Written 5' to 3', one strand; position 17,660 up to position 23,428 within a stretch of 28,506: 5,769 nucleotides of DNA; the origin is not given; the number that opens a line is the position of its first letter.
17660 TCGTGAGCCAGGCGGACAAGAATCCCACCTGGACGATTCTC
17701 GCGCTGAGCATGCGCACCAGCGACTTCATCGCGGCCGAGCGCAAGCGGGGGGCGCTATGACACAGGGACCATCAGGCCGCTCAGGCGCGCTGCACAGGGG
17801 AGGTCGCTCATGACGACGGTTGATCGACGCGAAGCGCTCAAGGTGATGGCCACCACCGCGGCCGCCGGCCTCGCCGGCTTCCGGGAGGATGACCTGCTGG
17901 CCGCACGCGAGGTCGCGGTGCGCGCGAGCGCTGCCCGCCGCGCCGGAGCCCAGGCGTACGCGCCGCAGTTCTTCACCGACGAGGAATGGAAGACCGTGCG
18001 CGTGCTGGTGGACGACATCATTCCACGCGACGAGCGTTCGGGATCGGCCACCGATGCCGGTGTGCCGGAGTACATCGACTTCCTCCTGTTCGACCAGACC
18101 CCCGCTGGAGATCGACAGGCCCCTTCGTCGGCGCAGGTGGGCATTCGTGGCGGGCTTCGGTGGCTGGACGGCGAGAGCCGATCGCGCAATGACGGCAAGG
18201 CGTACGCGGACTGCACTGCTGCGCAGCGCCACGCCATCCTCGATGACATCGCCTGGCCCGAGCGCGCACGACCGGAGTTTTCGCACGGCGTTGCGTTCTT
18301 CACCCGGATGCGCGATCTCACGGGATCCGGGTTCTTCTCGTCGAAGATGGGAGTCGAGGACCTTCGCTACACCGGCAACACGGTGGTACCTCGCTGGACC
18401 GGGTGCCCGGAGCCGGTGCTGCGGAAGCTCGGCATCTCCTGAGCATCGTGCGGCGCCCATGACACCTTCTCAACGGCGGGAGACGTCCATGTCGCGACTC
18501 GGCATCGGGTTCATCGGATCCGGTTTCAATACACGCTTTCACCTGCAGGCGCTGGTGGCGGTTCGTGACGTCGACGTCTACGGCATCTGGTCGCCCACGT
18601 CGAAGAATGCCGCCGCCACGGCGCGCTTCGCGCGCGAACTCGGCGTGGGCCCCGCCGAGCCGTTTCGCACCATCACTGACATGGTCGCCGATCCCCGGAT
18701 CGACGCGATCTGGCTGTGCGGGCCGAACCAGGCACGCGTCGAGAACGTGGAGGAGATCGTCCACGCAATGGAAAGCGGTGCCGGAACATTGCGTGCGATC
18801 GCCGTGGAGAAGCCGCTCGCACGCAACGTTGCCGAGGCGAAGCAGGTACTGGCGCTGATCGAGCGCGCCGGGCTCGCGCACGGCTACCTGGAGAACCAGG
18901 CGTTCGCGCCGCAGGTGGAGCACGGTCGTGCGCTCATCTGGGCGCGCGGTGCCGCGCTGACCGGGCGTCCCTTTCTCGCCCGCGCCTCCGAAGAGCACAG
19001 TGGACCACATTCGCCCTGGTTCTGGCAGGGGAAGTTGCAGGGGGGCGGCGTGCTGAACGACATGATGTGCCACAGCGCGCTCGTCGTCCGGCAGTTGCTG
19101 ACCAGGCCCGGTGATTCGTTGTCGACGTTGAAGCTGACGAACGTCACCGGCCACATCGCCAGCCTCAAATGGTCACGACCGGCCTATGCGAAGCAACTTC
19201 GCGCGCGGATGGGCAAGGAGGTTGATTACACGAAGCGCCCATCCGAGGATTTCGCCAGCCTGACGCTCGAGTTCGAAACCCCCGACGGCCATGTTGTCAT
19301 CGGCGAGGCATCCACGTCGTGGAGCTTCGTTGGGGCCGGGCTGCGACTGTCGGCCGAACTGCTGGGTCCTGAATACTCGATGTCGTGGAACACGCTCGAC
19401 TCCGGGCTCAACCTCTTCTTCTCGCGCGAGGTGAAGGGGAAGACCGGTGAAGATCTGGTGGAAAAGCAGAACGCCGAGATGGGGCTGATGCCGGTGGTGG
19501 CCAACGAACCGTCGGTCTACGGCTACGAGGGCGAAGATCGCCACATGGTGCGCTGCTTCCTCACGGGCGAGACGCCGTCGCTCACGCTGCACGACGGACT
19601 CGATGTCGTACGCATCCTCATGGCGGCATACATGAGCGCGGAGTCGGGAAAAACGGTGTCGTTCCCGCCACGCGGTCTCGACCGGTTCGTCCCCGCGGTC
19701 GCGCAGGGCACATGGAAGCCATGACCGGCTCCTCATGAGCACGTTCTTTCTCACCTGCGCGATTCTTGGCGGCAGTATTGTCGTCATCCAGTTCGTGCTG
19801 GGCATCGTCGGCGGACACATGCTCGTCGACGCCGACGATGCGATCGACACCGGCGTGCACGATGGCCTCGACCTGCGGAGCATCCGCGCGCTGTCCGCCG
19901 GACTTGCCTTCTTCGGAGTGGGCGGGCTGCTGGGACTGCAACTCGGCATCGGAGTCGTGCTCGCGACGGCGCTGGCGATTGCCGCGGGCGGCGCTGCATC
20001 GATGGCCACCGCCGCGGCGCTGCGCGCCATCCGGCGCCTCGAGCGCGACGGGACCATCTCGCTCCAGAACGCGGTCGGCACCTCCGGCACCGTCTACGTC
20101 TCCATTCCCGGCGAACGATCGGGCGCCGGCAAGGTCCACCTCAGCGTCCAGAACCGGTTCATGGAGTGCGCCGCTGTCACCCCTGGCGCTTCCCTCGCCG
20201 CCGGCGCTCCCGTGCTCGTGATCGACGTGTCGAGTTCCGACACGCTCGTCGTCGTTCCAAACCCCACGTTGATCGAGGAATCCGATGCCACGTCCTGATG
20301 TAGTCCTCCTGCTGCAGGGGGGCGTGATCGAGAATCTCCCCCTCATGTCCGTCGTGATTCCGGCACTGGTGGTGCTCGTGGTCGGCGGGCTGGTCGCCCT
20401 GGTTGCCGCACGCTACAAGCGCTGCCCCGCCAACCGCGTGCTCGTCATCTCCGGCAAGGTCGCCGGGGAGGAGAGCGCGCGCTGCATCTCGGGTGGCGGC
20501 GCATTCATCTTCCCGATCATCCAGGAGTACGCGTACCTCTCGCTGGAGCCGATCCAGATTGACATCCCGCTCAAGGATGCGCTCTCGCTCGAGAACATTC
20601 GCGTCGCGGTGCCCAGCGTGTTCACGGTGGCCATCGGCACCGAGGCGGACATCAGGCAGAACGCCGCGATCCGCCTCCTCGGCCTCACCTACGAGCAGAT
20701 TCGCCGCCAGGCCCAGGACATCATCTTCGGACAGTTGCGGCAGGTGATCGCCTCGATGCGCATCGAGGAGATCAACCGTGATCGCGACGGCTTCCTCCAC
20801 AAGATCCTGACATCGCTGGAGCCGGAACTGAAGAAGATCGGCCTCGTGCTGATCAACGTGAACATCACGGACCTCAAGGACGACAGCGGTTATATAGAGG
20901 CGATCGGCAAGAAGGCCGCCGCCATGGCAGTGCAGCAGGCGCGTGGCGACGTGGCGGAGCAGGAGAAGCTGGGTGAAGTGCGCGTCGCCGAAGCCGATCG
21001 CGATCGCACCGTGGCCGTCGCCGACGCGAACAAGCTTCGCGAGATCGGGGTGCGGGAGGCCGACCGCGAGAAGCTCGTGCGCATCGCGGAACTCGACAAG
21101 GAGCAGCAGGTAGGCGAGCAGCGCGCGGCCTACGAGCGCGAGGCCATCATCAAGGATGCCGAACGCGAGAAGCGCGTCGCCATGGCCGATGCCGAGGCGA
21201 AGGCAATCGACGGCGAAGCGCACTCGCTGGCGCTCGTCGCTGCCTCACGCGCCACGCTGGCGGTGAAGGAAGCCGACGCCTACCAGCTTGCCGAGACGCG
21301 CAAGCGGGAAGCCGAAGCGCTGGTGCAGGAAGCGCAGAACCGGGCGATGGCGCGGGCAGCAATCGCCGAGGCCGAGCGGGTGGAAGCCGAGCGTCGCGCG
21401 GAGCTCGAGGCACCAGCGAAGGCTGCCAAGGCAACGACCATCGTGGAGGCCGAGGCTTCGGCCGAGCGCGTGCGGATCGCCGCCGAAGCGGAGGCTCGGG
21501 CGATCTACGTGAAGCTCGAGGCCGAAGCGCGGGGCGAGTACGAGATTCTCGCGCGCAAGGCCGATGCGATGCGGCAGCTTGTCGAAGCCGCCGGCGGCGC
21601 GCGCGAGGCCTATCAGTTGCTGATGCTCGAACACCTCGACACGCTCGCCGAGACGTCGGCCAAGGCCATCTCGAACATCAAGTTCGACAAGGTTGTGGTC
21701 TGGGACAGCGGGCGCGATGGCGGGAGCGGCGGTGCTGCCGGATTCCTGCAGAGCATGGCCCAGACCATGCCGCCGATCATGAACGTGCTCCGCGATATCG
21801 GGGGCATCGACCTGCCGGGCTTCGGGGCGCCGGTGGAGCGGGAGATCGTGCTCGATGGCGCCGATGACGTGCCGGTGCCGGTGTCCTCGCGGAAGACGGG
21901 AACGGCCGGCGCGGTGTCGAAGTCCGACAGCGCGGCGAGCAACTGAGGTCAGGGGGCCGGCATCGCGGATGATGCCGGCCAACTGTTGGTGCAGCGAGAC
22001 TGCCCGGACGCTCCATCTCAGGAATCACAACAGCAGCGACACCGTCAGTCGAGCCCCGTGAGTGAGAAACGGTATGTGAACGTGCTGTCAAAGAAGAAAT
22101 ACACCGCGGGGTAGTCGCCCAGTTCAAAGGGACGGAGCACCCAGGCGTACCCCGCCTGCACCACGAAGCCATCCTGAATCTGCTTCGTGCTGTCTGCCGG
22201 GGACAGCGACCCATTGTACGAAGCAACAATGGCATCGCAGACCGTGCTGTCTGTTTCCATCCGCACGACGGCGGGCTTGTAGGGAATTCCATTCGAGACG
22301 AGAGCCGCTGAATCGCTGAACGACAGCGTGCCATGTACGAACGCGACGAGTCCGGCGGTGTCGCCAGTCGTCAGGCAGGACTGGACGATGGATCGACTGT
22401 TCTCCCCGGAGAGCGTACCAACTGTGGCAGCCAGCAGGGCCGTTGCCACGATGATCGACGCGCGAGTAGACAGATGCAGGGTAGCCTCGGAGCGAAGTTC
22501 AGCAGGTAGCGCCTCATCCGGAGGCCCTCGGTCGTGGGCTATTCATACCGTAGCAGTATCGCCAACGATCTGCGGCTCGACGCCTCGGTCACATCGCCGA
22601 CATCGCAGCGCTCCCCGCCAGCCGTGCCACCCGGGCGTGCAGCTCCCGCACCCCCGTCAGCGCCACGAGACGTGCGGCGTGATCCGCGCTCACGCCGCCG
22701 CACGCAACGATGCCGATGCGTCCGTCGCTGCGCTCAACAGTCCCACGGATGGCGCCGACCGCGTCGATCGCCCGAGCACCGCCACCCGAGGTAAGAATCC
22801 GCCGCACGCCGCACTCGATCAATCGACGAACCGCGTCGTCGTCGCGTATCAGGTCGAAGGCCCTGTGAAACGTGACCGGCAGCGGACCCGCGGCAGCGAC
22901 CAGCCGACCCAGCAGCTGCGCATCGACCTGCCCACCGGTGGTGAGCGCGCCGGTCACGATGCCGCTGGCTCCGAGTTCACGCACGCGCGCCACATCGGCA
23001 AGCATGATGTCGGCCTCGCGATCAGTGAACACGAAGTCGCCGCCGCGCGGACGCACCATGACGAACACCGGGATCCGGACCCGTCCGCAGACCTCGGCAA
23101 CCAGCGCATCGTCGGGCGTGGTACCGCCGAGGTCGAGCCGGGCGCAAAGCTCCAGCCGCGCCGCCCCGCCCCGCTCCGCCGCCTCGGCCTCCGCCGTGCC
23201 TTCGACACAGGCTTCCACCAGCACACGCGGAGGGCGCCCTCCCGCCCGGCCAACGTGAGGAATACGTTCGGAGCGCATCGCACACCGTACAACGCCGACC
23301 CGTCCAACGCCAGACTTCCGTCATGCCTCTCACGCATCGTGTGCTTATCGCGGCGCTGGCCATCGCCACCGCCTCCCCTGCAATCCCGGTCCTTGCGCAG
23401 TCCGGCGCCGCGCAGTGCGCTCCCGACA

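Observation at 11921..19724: Periplasm-targeted glycoside oxidation locus: Tat hitch-hiker GMC dehydrogenases flanking two Tat-exported xylose-isomerase-like TIM barrels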

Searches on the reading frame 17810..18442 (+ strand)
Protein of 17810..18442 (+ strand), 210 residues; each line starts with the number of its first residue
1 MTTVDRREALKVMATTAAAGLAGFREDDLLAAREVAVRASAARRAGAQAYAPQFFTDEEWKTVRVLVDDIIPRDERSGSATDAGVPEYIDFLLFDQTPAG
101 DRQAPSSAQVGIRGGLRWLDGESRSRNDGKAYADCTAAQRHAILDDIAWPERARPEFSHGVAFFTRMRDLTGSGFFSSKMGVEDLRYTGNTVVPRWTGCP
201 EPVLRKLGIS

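Call 5: search_protein_families(library=pfam, proteins=[window:17810-18442:+], max_evalue=0.01)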
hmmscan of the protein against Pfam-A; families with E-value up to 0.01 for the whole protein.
window:17810-18442:+ (210 aa): 1 family
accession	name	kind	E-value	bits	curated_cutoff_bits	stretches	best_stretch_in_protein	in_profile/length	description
PF13618.11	Gluconate_2-dh3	-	2.3e-27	96.4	23.4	1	57-191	1-129/135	Gluconate 2-dehydrogenase subunit 3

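Call 6: search_protein_families(library=ncbifam, proteins=[window:17810-18442:+], max_evalue=0.01)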
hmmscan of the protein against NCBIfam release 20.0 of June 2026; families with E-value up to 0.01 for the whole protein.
window:17810-18442:+ (210 aa): 0 families

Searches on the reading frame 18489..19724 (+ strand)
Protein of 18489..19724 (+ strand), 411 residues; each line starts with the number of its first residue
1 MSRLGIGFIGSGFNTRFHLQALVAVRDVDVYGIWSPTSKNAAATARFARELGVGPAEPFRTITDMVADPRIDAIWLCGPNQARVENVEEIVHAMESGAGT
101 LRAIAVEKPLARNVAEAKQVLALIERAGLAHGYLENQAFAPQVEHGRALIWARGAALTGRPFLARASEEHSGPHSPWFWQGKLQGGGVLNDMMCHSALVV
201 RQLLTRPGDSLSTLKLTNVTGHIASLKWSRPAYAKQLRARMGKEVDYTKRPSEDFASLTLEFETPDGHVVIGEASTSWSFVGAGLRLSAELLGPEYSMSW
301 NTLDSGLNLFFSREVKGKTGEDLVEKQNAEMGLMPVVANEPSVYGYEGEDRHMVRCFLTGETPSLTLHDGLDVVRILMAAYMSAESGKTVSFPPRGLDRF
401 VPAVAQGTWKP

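Call 5: search_protein_families(library=pfam, proteins=[window:18489-19724:+], max_evalue=0.01)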
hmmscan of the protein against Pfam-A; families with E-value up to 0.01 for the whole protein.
window:18489-19724:+ (411 aa): 3 families
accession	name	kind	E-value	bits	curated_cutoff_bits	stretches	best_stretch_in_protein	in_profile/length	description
PF01408.29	GFO_IDH_MocA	-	4.5e-15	56.8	24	1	5-129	2-114/120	Oxidoreductase family, NAD-binding Rossmann fold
PF22725.1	GFO_IDH_MocA_C3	-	1.1e-07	32.4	27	1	159-282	14-108/124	GFO/IDH/MocA C-terminal domain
PF02894.22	GFO_IDH_MocA_C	-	0.0041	17.4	22.9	1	237-391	72-217/218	Oxidoreductase family, C-terminal alpha/beta domain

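Call 6: search_protein_families(library=ncbifam, proteins=[window:18489-19724:+], max_evalue=0.01)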
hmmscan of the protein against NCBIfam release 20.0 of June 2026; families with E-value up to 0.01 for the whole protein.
window:18489-19724:+ (411 aa): 7 families
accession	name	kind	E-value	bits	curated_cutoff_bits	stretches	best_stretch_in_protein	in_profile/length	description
TIGR04380.1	myo_inos_iolG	equivalog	1.3e-14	53.8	355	1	4-203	2-184/330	inositol 2-dehydrogenase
NF052479.1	LevoglcsnDh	equivalog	1.7e-09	36.8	650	1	1-205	1-203/386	levoglucosan dehydrogenase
NF041392.1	XylDh_Gfo6_Halo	equivalog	4.4e-05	22.4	350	1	8-150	21-155/350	D-xylose 1-dehydrogenase Gfo6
NF040723.1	UDP-GlcNAcDh_Arch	equivalog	0.00074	19.1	450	0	6-143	3-126/302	UDP-N-acetylglucosamine 3-dehydrogenase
NF006141.0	PRK08291.1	equivalog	0.00099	18.2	408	1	6-53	135-183/330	cyclodeaminase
TIGR02992.1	ectoine_eutC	equivalog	0.0032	16.6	471.65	1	8-53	134-180/326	ectoine utilization protein EutC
NF007574.0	PRK10206.1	equivalog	0.0069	15.5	352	1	7-139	6-127/345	oxidoreductase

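Call 10: search_solved_structures(query=window:18489-19724:+, max_evalue=0.01)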
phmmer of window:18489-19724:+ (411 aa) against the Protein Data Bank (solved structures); distinct sequences matched with E-value up to 0.01: 23.
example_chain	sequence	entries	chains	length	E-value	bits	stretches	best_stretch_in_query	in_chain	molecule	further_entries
6nor_A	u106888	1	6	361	1.4e-13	53.8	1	2-209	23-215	Putative NAD dependent dehydrogenase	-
6jw6_A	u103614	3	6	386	2.8e-13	52.8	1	5-298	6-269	Dehydrogenase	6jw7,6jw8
4fb5_A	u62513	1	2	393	2.8e-10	42.9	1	2-197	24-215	Probable oxidoreductase protein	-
8w9s_A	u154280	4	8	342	1.5e-09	40.5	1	3-198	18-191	NADH-dependent dihydrogenase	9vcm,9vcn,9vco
4gqa_A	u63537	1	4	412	6.1e-09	38.5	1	2-204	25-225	NAD binding Oxidoreductase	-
2glx_A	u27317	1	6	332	1.1e-08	37.7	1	35-205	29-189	1,5-anhydro-D-fructose reductase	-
4koa_A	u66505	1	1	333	1.9e-07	33.6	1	30-205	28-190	1,5-anhydro-D-fructose reductase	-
5a02_A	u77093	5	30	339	7.3e-07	31.7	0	346-391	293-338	ALDOSE-ALDOSE OXIDOREDUCTASE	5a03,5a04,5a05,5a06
8qc2_A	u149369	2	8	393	3.8e-06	29.3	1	6-199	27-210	Gfo/Idh/MocA family oxidoreductase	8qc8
3moi_A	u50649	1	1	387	4.9e-06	28.9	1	33-153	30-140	Probable dehydrogenase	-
4ew6_A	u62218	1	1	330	9.1e-06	28.1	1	45-207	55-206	D-galactose-1-dehydrogenase protein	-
6a3f_A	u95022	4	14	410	1.5e-05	27.4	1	1-204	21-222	Putative dehydrogenase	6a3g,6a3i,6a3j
7xr9_A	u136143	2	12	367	4.2e-05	25.9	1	1-197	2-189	DgpA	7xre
3oqb_A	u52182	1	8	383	0.00037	22.7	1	103-203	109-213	Oxidoreductase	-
3e9m_A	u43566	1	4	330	0.0004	22.6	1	28-191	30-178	Oxidoreductase, Gfo/Idh/MocA family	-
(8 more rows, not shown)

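Call 73: find_homologous_proteins(query=window:18489-19724:+, max_evalue=1e-10)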
Query window:18489-19724:+ (411 aa): 8000 proteins with E <= 1e-10 among 8000 candidates; the best 120 are listed.
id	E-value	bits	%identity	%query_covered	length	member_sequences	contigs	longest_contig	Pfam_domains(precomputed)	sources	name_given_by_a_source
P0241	1.2e-276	935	100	100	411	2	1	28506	PF01408.29,PF22725.2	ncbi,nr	ncbi:MAG TPA: Gfo/Idh/MocA family oxidoreductase [Gemmatimonadaceae bacterium]|nr:Gfo/Idh/MocA famil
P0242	1.9e-226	770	82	100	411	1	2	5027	PF01408.29,PF22725.2,PF02894.23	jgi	jgi:predicted dehydrogenase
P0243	1.3e-214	731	78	100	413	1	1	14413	PF01408.29,PF22725.2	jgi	jgi:predicted dehydrogenase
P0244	5.1e-214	729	77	100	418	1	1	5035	PF01408.29,PF22725.2,PF02894.23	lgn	-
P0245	4.1e-213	726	77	99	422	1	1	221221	PF01408.29,PF22725.2,PF02894.23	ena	-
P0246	6.6e-213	725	76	100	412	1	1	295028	PF01408.29,PF22725.2,PF02894.23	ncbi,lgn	-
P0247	1.6e-212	724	76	100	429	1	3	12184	PF01408.29,PF22725.2,PF02894.23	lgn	-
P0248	1.7e-212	724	76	100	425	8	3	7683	PF01408.29,PF22725.2,PF02894.23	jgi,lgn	jgi:predicted dehydrogenase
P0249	2.1e-212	723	77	100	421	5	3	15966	PF01408.29,PF22725.2,PF02894.23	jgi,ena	jgi:predicted dehydrogenase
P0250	2.4e-212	723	77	100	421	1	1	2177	PF01408.29,PF22725.2,PF02894.23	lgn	-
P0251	4.7e-212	722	76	100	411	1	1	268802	PF01408.29,PF22725.2,PF02894.23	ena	-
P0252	4.8e-212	722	76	100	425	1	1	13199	PF01408.29,PF22725.2,PF02894.23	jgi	-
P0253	1.2e-211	721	76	100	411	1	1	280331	PF01408.29,PF22725.2,PF02894.23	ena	-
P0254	1.7e-211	720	76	100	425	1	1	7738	PF01408.29,PF22725.2,PF02894.23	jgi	jgi:predicted dehydrogenase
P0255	1.8e-211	720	77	99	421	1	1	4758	PF01408.29,PF22725.2,PF02894.23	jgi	jgi:predicted dehydrogenase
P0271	1.4e-210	717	76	99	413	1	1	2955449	PF01408.29,PF22725.2,PF02894.23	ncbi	-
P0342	1.3e-208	711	75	100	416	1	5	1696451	PF01408.29,PF22725.2,PF02894.23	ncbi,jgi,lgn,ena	-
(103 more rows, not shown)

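Call 74: find_encoding_contigs(protein=P0271, flank=10000, max_places=1)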
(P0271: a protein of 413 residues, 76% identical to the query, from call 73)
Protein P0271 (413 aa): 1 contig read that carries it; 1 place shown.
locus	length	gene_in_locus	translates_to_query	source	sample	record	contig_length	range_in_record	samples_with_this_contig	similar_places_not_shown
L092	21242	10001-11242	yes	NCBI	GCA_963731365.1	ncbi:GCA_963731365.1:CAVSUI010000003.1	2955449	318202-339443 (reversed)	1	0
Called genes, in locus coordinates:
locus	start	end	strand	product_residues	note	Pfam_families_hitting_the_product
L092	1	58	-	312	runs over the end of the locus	PF12833:HTH_18 (weak)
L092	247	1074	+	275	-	PF12833:HTH_18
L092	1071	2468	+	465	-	-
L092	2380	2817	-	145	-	-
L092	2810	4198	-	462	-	PF00324:AA_permease, PF13520:AA_permease_2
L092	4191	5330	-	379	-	PF00266:Aminotran_5, PF22580:KYNU_C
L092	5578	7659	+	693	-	PF02838:Glyco_hydro_20b, PF14845:Glycohydro_20b2, PF00728:Glyco_hydro_20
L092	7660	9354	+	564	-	PF00890:FAD_binding_2 (faint), PF01266:DAO (weak), PF00732:GMC_oxred_N, PF05199:GMC_oxred_C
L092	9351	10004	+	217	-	PF13618:Gluconate_2-dh3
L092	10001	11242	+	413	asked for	PF01408:GFO_IDH_MocA, PF22725:GFO_IDH_MocA_C3, PF02894:GFO_IDH_MocA_C (weak)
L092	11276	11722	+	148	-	PF00583:Acetyltransf_1, PF13673:Acetyltransf_10 (weak), PF13508:Acetyltransf_7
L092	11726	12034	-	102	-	PF03992:ABM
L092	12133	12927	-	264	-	PF00106:adh_short, PF08659:KR, PF13460:NAD_binding_10 (faint), PF13561:adh_short_C2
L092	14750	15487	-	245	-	PF04402:SIMPL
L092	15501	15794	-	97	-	-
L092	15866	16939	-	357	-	-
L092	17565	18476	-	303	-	-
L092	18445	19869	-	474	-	-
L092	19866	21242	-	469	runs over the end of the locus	PF00144:Beta-lactamase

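Call 75: find_encoding_contigs(protein=P0342, flank=10000, max_places=1)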
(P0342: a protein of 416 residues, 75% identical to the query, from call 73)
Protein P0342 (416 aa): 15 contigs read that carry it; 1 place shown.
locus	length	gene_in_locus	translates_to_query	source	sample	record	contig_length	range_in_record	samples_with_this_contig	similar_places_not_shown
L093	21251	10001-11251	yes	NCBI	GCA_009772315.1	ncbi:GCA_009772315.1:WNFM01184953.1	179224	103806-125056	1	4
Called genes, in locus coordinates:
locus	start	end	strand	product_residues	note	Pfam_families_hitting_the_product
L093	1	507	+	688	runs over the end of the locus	PF00930:DPPIV_N (faint), PF26550:Tricorn_2nd (faint), PF26549:Tricorn_N (weak), PF07676:PD40 (weak), PF26549:Tricorn_N, PF07676:PD40 (weak), PF00326:Peptidase_S9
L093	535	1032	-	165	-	-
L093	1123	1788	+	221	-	PF00027:cNMP_binding, PF13545:HTH_Crp_2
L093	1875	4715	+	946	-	PF14870:PSII_BNR (faint), PF15902:Sortilin-Vps10, PF02012:BNR (faint), PF15902:Sortilin-Vps10 (weak)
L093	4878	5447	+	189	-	-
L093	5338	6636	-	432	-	PF00155:Aminotran_1_2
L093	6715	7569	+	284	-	PF01261:AP_endonuc_2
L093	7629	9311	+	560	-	PF00732:GMC_oxred_N, PF00890:FAD_binding_2 (faint), PF01266:DAO (faint), PF05199:GMC_oxred_C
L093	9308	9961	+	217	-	PF13618:Gluconate_2-dh3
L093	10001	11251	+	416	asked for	PF01408:GFO_IDH_MocA, PF22725:GFO_IDH_MocA_C3, PF02894:GFO_IDH_MocA_C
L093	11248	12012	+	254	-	PF03932:CutC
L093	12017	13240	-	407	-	PF01306:LacY_symp, PF03825:Nuc_H_symport, PF07690:MFS_1, PF12832:MFS_1_like, PF07690:MFS_1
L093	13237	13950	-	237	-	PF06439:3keto-disac_hyd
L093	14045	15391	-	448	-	PF22484:DUF6986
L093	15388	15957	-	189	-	PF00383:dCMP_cyt_deam_1, PF14437:MafB19-deam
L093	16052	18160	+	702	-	PF01315:Ald_Xan_dh_C, PF02738:MoCoBD_1, PF20256:MoCoBD_2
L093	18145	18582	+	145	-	PF00111:Fer2, PF01799:Fer2_2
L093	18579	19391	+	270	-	PF00941:FAD_binding_5, PF03450:CO_deh_flav_C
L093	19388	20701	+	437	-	PF01979:Amidohydro_1, PF12890:DHOase, PF07969:Amidohydro_3 (weak)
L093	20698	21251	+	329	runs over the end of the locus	PF03561:Allantoicase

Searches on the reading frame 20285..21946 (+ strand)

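Call 27: search_protein_families(library=pfam, proteins=[window:20285-21946:+], max_evalue=0.001)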
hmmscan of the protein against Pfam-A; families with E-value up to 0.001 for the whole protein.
window:20285-21946:+ (553 aa): 1 family
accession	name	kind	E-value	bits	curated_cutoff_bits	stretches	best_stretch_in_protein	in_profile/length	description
PF01145.31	Band_7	-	2.9e-23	83.2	23.6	1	48-228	4-176/176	SPFH domain / Band 7 family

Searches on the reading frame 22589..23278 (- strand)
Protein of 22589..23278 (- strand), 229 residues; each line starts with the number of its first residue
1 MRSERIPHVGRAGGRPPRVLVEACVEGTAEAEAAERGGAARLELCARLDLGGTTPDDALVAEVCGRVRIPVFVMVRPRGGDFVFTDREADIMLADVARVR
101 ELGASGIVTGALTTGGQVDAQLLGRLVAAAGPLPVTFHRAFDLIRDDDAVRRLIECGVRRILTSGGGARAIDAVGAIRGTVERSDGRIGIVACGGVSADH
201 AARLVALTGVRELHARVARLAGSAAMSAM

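Call 27: search_protein_families(library=pfam, proteins=[window:22589-23278:-], max_evalue=0.001)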
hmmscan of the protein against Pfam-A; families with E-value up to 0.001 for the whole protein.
window:22589-23278:- (229 aa): 1 family
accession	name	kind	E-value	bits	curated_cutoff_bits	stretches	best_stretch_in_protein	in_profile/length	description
PF03932.20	CutC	-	2.8e-62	210.2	23.3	1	20-215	2-198/202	CutC family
